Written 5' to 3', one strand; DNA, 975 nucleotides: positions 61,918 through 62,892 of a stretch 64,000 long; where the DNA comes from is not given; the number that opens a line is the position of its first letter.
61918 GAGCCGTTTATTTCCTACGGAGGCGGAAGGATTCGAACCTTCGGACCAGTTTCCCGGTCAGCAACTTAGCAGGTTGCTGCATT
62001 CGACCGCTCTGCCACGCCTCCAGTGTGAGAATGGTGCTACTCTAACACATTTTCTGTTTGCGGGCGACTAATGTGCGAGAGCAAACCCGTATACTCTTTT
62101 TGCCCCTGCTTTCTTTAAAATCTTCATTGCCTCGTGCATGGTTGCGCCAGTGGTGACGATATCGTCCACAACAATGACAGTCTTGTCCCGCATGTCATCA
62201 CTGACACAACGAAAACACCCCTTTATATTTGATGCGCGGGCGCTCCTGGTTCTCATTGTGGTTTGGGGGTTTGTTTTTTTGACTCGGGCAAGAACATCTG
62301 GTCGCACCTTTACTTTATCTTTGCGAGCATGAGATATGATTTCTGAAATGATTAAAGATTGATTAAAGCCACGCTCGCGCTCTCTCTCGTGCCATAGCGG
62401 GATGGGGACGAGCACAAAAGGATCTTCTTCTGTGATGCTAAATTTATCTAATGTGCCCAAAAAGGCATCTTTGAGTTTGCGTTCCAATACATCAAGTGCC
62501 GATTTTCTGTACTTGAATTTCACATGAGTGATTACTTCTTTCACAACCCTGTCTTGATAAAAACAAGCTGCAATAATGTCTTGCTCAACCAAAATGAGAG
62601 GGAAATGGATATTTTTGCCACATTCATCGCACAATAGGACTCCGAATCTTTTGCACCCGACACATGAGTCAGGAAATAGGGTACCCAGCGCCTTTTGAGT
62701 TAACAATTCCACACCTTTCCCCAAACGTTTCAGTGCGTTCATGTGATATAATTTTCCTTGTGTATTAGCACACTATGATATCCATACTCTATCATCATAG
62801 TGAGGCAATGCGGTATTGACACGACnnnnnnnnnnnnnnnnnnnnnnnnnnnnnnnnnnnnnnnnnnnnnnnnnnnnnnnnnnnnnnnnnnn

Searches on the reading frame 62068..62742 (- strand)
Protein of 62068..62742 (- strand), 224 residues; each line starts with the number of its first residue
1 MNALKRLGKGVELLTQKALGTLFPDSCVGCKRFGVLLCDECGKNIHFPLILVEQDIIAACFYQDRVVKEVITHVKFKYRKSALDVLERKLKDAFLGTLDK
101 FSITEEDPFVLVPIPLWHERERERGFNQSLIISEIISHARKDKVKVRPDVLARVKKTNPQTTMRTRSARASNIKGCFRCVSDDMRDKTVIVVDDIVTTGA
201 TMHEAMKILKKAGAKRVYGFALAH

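Call 37: search_protein_families(library=pfam, proteins=[window:62068-62742:-], max_evalue=0.001)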
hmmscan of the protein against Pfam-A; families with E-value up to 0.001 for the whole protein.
window:62068-62742:- (224 aa): 2 families
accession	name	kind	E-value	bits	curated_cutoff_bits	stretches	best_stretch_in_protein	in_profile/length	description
PF00156.33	Pribosyltran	-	2.8e-11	43.4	26.3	1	145-217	52-118/158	Phosphoribosyl transferase domain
PF14681.12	UPRTase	-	0.00016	21.7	27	1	180-215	114-149/206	Uracil phosphoribosyltransferase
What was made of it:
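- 62068..62742 (-): ComF-like phosphoribosyltransferase gene. It gives context as another DNA-uptake component. Pribosyltran E 2.8e-11, call 37.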
